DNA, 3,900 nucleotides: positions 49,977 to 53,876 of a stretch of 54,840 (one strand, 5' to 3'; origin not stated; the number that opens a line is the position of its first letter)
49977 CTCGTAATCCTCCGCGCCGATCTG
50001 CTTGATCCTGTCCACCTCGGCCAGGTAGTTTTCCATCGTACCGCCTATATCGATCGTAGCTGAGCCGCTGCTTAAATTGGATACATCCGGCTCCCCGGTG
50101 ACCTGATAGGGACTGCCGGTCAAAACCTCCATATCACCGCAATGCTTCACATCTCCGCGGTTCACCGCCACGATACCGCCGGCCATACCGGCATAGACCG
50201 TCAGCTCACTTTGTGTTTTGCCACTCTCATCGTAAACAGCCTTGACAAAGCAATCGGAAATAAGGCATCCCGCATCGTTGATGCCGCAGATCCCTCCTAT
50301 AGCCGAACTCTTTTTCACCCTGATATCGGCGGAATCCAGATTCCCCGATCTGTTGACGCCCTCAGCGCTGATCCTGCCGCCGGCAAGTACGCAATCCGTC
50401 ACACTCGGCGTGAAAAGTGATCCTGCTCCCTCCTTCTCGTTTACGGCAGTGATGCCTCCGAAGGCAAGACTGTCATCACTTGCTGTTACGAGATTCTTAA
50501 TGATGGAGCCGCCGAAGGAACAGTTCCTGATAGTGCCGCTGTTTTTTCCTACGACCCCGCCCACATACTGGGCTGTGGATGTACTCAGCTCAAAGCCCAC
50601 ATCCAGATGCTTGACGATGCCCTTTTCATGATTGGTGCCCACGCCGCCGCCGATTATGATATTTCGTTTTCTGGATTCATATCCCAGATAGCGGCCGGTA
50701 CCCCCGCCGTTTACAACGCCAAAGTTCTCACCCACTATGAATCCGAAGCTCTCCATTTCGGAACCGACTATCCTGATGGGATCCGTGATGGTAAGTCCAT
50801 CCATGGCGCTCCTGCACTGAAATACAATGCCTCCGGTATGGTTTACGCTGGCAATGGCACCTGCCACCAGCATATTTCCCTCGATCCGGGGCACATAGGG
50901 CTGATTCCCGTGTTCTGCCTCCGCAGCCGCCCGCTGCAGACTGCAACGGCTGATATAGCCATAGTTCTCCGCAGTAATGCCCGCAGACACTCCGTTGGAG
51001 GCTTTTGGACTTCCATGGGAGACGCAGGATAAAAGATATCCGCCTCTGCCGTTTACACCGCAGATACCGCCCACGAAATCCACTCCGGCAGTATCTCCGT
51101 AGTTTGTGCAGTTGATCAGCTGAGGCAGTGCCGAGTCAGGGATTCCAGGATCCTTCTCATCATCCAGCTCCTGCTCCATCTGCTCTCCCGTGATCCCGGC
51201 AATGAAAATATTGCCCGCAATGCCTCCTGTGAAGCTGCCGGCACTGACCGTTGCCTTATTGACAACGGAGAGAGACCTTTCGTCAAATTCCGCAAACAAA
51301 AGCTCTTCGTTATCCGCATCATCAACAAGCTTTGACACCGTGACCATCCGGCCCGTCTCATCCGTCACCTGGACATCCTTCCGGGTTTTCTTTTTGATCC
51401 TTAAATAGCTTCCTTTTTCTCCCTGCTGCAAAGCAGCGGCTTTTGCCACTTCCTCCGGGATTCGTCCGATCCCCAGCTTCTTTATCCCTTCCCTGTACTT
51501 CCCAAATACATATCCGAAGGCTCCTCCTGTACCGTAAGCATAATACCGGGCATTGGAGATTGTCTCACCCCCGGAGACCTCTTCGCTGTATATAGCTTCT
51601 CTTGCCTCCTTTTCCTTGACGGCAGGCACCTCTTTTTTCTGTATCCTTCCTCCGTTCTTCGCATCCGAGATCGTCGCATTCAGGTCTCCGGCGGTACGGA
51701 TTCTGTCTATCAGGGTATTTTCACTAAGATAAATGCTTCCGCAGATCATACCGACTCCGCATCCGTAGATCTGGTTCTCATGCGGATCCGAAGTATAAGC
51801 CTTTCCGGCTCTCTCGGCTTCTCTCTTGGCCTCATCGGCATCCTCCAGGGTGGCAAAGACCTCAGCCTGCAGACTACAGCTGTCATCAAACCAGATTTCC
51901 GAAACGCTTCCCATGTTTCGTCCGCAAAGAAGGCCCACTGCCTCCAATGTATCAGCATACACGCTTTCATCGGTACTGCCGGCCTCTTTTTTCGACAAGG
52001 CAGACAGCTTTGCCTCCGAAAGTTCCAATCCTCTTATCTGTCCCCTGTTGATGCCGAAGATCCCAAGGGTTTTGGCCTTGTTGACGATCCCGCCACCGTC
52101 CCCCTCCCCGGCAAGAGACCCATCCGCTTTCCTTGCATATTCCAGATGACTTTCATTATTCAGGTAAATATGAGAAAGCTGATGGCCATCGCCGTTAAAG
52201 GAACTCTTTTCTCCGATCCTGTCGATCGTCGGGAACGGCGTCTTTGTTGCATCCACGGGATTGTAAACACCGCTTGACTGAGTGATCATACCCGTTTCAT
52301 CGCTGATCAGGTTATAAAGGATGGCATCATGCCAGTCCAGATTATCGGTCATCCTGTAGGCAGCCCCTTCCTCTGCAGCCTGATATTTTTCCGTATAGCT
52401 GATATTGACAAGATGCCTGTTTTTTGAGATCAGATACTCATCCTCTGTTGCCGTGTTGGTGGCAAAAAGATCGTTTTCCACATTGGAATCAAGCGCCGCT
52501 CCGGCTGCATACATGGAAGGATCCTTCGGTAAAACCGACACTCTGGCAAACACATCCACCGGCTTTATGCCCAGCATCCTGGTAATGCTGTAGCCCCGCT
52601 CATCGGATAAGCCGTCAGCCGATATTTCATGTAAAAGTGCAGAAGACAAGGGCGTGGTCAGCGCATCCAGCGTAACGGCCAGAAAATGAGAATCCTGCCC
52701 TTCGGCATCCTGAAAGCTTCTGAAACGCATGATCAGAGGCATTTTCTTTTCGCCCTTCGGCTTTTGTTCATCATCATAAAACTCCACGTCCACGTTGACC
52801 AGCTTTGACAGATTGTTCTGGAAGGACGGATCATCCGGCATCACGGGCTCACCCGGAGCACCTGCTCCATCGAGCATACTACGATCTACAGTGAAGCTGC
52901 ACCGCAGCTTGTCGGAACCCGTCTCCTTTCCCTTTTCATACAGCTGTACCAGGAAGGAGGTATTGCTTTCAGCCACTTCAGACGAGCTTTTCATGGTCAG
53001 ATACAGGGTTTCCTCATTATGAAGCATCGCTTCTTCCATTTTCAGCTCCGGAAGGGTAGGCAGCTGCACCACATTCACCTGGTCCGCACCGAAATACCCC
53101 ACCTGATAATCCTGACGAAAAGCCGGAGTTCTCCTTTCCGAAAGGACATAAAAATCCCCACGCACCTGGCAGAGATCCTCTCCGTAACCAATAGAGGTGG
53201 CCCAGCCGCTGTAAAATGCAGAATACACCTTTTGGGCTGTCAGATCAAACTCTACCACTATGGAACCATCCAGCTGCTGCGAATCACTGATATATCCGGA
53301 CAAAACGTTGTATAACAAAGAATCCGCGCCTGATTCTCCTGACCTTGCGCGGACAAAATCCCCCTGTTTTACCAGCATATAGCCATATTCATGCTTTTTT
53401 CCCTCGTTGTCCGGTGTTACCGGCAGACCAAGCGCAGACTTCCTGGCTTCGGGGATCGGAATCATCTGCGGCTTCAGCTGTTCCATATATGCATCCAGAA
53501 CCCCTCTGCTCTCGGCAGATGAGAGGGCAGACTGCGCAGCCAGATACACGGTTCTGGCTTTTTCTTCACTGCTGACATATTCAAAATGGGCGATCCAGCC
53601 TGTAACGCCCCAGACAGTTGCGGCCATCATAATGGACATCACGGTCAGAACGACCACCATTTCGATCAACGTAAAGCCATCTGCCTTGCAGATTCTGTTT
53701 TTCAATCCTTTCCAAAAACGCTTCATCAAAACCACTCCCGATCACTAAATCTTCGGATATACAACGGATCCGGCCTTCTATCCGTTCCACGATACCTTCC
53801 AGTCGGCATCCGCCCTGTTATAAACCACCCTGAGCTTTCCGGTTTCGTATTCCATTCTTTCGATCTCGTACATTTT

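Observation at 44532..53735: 3067-aa ORF with a bona fide prepilin signal: an extreme modular pilin or pilus-displayed adhesin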

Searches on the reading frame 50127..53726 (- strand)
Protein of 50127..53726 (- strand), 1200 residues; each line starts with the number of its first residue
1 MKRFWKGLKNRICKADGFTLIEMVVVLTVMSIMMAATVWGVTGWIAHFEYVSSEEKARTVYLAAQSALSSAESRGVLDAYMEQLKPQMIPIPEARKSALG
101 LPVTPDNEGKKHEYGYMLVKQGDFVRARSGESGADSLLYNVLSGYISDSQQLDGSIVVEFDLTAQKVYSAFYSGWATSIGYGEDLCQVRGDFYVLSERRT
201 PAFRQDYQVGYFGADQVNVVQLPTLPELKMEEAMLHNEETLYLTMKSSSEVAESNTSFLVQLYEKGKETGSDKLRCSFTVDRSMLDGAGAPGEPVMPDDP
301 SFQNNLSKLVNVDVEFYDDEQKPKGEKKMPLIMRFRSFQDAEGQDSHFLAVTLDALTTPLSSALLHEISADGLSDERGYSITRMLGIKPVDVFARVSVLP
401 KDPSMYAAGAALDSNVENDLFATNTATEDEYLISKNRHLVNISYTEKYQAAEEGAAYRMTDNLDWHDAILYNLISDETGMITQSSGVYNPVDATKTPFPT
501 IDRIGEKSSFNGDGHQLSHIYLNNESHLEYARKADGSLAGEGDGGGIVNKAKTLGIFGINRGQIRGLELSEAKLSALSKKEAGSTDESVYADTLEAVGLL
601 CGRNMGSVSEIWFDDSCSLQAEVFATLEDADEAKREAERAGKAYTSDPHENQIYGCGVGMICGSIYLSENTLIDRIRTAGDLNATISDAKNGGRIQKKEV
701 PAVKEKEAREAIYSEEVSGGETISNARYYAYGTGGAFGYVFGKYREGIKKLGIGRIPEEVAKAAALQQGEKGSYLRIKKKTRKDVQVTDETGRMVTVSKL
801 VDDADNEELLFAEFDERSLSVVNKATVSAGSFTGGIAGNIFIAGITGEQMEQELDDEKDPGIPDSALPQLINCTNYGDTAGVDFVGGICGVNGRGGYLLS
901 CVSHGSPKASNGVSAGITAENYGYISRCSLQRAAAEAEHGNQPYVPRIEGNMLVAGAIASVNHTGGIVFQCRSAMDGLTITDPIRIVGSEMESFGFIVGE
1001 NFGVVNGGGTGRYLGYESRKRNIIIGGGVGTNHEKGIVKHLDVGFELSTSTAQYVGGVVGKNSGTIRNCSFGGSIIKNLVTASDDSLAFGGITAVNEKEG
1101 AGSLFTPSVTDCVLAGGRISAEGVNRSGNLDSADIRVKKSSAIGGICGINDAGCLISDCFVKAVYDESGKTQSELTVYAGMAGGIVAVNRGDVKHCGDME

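Call 51: predict_structure(alignment_id=A2)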
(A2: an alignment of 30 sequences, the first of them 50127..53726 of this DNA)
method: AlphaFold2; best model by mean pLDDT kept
length: 1200 residues; sequences in the alignment: 30
mean_pLDDT: 83.7   pTM: 0.74
mean pLDDT of the five models: 83.7, 83.2, 82.2, 82.0, 80.7
residues with pLDDT >= 90: 502; 70-90: 533; 50-70: 116; < 50: 49
segments of 3 or more residues with pLDDT < 50: 13-17, 215-224, 288-304, 691-695
pLDDT, mean of each block of 10 residues (from residue 1): 51 48 69 64 74 87 87 82 84 83 76 86 71 65 80 87 87 88 84 87 87 53 62 93 91 88 84 92 68 40 63 90 89 82 79 92 79 84 90 94 79 94 80 95 82 82 91 63 60 91 92 94 94 79 70 95 95 94 86 93 95 96 85 80 81 92 91 94 85 58 86 78 82 96 81 90 88 87 72 66 73 87 96 96 69 73 88 97 95 92 96 94 96 86 92 88 94 83 90 93 95 89 92 95 90 93 96 85 73 92 87 89 81 81 93 93 64 79 90 76
secondary structure, 60 per line:
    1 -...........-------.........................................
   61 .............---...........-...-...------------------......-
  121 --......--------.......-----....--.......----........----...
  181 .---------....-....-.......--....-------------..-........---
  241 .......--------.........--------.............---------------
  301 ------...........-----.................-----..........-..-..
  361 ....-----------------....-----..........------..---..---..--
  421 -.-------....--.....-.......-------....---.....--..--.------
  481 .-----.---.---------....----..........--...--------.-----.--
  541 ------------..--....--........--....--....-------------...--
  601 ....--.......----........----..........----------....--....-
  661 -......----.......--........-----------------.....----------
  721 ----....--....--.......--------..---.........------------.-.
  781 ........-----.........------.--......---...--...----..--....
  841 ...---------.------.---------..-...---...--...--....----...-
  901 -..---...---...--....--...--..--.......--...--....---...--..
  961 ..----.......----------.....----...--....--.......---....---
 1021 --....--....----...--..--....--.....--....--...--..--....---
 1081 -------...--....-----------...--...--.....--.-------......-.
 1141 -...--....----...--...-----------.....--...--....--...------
elements in order (helices of 4 or more, strands of 3 or more residues): H2-12 H20-73 H77-87 E89-91 E114-119 H123-128 H137-143 H149-152 E155-161 E166-173 E178-181 E191-194 H196-199 H201-207 E210-213 E230-237 E241-247 E256-264 E273-281 H282-285 E307-317 E323-339 E345-354 H359-364 H382-385 E391-400 E430-433 H436-440 H442-448 E456-459 E501-504 E509-518 E521-523 E557-560 E563-570 E573-576 H579-582 E596-598 E601-604 E607-613 E618-625 H630-639 H650-653 E656-659 E662-667 E672-678 E681-688 H706-710 H725-728 E731-734 E737-743 H757-765 E780-788 E794-802 H812-817 E821-823 E826-828 E837-843 E873-875 E879-881 E884-886 E889-892 E897-899 E907-909 E913-915 E918-921 E924-926 E933-936 E942-944 E947-950 E954-956 E959-962 E967-973 E984-988 E993-995 E998-1001 E1004-1010 E1014-1017 E1023-1026 E1029-1032 E1037-1039 E1046-1049 E1052-1056 E1059-1062 E1065-1067 E1074-1077 E1088-1090 E1093-1096 E1108-1110 E1113-1115 E1118-1122 H1133-1138 E1142-1144 E1147-1150 E1155-1157 E1160-1162 E1174-1178 E1181-1183 E1186-1189 E1192-1194

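Call 54: fold_search(model_id=the predicted structure, library=pdb)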
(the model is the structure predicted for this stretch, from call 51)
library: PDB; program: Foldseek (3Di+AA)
matches with E <= 10: 1517; with E <= 0.001: 0
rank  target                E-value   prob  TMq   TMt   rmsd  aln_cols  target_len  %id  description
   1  9e7m_Ja               3.5e-02  0.21  0.04  0.06  25.2       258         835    9  In situ cryoEM structure of bacteriophage Ur-lambda tail tip complex (released 2025-11-05)
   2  2duo_A                9.1e-02  0.11  0.05  0.14  18.3       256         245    8  Crystal structure of VIP36 exoplasmic/lumenal domain, Ca2+-bound form (released 2007-07-24)
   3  5n47_D                9.1e-02  0.09  0.04  0.12  25.4       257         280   13  Structure of Anticalin N7E in complex with the three-domain fragment Fn7B8 of human oncofetal fibronectin (released 2018-02-14)
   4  8hrd_D                1.0e-01  0.12  0.04  0.15  20.8       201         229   11  Crystal structure of the receptor binding domain of SARS-CoV-2 Delta variant in complex with IMCAS74 Fab and W14 Fab (released 2023-12-20)
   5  8q7s_F                1.3e-01  0.72  0.06  0.35   9.7       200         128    8  Crystal structure of the SARS-CoV-2 RBD (Wuhan) with neutralizing VHHs Ma6F06 and Re21H01 (released 2023-12-20)
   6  9g9o_C                1.3e-01  0.51  0.06  0.31  12.1       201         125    7  Lipid III flippase WzxE with NB10 and NB7 nanobodies in outward-facing conformation - crystal 2 (released 2025-01-22)
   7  9cpv_C                1.3e-01  0.08  0.04  0.14  21.6       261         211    8  Crystal structure of SARS-CoV-2 receptor binding domain in complex with antibodies C03-0614 and CC12.3 (released 2025-06-25)
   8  1a7q_H                1.4e-01  0.33  0.06  0.29  12.4       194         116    9  FV FRAGMENT OF MOUSE MONOCLONAL ANTIBODY D1.3 (BALB/C, IGG1, K) HIGH AFFINITY EXPRESSED VARIANT CONTAINING SER26L->GLY (released 1998-04-29)
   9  8vgp_H                1.4e-01  0.08  0.04  0.12  21.2       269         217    5  CryoEM structure of Angiopoietin-2 in complex with engineered conformationally rigid Fab 5A12.6DS (released 2024-10-30)
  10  8dul_H                1.4e-01  0.54  0.07  0.34  10.6       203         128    8  Cryo-EM Structure of Antibody SKT05 in complex with Western Equine Encephalitis Virus spike (local refinement from VLP (released 2023-07-05)
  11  9e3k_H                1.5e-01  0.75  0.07  0.38   9.1       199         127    8  Cryo EM structure of pertussis toxin in complex with neutralizing Fab PERT-199 (released 2025-10-29)
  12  7bej_H                1.5e-01  0.08  0.04  0.13  21.9       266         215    7  Crystal structure of the receptor binding domain of SARS-CoV-2 Spike glycoprotein in complex with COVOX-158 Fab (cryst (released 2021-03-03)
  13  4kh3                  1.5e-01  0.03  0.07  0.11  21.4       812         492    8  Structure of a bacterial self-associating protein (released 2014-01-15)
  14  8yat_C                1.6e-01  0.66  0.06  0.35   9.9       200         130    8  SOD1, Nanobody1, Nanobody2 and Nanobody3 complex (released 2025-02-12)
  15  8sit_O                1.6e-01  0.09  0.04  0.16  21.8       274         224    9  Crystal structure of SARS-CoV-2 spike receptor-binding domain in complex with broadly neutralizing antibody CC84.24 Fa (released 2024-03-13)
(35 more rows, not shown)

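Call 90: fold_search(model_id=the predicted structure, library=viral)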
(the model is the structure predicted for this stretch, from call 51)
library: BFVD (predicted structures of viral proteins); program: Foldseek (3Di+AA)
matches with E <= 10: 532; with E <= 0.001: 7
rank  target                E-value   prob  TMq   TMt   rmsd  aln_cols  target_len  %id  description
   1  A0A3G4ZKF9            1.1e-07  1.00  0.20  0.37  14.7       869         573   10  Uncharacterized protein [Terrestrivirus sp.]
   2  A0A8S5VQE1            1.3e-05  0.99  0.10  0.19  25.6       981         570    8  (no name in the UniProt tables at hand)
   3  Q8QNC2                1.5e-05  1.00  0.15  0.15  25.0      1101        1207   11  EsV-1-160 [Ectocarpus siliculosus virus 1 (isolate New Zealand/Kaikoura/1988)]
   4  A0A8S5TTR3            5.3e-04  0.97  0.10  0.20  16.5       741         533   10  Putative immunoglobulin A1 protease [Siphoviridae sp. ct5jB2]
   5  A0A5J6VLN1            7.0e-04  0.95  0.10  0.21  21.3       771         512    9  Uncharacterized protein [Megaviridae environmental sample]
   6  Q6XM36                8.4e-04  1.00  0.18  0.32   7.8       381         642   14  FirrV-1-A51 [Feldmannia irregularis virus a]
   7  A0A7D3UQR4            8.4e-04  0.92  0.16  0.28  17.2       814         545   10  Pectin lyase [Fadolivirus FV1/VV64]
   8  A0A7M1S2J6            1.7e-03  0.28  0.11  0.11  31.9      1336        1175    8  Right handed beta helix domain-containing protein [uncultured phage cr126_1]
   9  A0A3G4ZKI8            1.7e-03  0.96  0.12  0.28  18.4       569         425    9  Uncharacterized protein [Terrestrivirus sp.]
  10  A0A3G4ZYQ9            4.5e-03  0.97  0.17  0.30  12.3       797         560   10  Uncharacterized protein [Gaeavirus sp.]
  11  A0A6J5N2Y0            5.7e-03  0.47  0.15  0.21  20.1       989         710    9  Pectate lyase superfamily protein [uncultured Caudovirales phage]
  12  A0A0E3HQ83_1          9.8e-03  0.07  0.06  0.08  39.4      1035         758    9  Baseplate wedge initiator [Synechococcus phage ACG-2014f]
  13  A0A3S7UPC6            1.6e-02  0.51  0.11  0.19  13.0       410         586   12  (no name in the UniProt tables at hand)
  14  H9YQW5                1.8e-02  1.00  0.14  0.29  10.0       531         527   11  (no name in the UniProt tables at hand)
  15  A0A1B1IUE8            1.9e-02  0.25  0.05  0.19  22.3       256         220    8  (no name in the UniProt tables at hand)
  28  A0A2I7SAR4            1.3e-01  0.13  0.17  0.22  23.5      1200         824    9  (no name in the UniProt tables at hand)
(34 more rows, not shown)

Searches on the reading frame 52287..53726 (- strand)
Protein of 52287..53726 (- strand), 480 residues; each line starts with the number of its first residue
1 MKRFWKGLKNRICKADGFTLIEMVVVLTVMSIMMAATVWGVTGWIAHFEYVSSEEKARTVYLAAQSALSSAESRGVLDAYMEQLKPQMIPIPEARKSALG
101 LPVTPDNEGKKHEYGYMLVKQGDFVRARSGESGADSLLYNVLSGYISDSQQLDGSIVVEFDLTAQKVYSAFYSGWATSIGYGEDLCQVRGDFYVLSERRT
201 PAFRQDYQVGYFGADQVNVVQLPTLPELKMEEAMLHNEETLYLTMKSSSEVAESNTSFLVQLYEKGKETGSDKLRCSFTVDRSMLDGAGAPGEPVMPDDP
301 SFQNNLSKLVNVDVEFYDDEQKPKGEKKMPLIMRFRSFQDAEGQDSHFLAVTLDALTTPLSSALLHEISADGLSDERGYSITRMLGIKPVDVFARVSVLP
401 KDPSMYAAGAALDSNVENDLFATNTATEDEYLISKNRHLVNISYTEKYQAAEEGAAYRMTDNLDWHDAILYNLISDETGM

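Call 55: search_protein_representatives(protein=window:52287-53726:-)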
Query: 480 residues. Proteins with E-value up to 0.001 (for the whole library): 801; up to 1e-10: 280; up to 1e-30: 29. The best 150 are listed.
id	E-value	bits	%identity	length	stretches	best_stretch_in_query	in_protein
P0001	0.0e+00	1072.2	100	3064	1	1-480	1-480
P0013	4.1e-127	441.4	53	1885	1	12-479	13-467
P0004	2.5e-124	432.2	52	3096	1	6-475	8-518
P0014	1.6e-119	416.4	50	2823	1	15-474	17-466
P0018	1.2e-114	400.3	53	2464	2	1-268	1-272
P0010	2.3e-112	392.8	51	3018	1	14-475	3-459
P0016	1.1e-108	380.6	49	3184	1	6-475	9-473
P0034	1.4e-100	354.0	51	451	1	23-450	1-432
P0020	2.8e-86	306.8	43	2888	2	91-479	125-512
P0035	2.4e-80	287.3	45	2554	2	92-473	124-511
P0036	1.9e-74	267.8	40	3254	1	9-471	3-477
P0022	2.2e-71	257.7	43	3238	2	90-460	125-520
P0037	3.0e-67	244.1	40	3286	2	12-283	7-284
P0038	1.6e-66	241.7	49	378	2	91-295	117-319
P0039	1.0e-65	239.0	38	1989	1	15-476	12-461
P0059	5.9e-24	101.4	33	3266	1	16-473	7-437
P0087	3.8e-19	85.5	35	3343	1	15-466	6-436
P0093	2.3e-18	83.0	28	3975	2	120-471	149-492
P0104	2.2e-17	79.7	27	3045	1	16-281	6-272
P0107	3.6e-17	79.0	33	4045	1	10-468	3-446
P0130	1.2e-15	74.0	30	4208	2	122-287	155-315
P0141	2.9e-15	72.7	24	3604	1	15-466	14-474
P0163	1.5e-14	70.3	24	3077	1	9-466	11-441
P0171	2.3e-14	69.8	27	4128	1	13-459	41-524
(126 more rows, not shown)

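Call 78: list_cluster_members(proteins=[P0107, P0130, P0171, P0093, P0059, P0087, P0104, P0141, P0163, P0036])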
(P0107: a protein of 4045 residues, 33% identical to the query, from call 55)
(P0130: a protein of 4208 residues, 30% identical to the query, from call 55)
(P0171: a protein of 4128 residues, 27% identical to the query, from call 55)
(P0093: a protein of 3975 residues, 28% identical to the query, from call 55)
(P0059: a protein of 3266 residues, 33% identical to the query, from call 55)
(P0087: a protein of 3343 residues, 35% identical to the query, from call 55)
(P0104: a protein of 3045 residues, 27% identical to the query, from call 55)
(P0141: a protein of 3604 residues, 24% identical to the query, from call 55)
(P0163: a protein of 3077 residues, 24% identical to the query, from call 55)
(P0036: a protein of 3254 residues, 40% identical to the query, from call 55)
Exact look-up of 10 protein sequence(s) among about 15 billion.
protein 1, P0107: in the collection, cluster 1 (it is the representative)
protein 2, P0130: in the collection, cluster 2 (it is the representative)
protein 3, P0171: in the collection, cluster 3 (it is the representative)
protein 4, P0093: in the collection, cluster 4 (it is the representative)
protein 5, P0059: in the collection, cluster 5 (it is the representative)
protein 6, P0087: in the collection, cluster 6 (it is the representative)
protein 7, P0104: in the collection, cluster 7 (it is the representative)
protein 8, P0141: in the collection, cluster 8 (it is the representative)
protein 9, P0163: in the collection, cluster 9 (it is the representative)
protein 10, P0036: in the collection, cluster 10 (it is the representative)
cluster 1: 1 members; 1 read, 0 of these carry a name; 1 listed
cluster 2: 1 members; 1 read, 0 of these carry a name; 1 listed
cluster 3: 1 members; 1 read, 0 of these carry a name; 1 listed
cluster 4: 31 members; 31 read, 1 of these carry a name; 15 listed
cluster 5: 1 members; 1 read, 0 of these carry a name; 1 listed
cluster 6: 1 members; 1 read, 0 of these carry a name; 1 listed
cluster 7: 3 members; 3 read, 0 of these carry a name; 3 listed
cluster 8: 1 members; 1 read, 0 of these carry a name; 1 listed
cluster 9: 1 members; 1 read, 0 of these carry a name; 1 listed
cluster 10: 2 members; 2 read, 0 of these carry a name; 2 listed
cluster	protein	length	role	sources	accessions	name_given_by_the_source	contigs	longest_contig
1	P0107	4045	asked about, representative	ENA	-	-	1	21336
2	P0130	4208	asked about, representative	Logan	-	-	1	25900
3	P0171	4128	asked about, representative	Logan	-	-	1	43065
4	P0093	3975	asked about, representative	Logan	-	-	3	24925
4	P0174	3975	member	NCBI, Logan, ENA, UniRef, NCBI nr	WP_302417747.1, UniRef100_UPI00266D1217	prepilin-type N-terminal cleavage/methylation domain-containing protein [Blautia marasmi] | prepilin-type N-terminal cleavage/methylation domain-containing protein n=1 Tax=Blautia ...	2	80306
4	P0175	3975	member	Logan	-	-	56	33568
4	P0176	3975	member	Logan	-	-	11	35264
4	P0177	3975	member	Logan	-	-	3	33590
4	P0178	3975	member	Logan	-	-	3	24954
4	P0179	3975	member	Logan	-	-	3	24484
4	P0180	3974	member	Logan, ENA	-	-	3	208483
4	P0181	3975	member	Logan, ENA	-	-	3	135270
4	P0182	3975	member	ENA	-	-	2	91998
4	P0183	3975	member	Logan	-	-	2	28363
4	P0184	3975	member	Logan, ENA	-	-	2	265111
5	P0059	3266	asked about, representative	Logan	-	-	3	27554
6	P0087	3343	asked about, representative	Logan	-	-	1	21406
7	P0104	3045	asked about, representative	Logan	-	-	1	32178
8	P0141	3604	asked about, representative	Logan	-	-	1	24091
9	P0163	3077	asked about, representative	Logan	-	-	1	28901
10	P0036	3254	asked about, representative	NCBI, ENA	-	-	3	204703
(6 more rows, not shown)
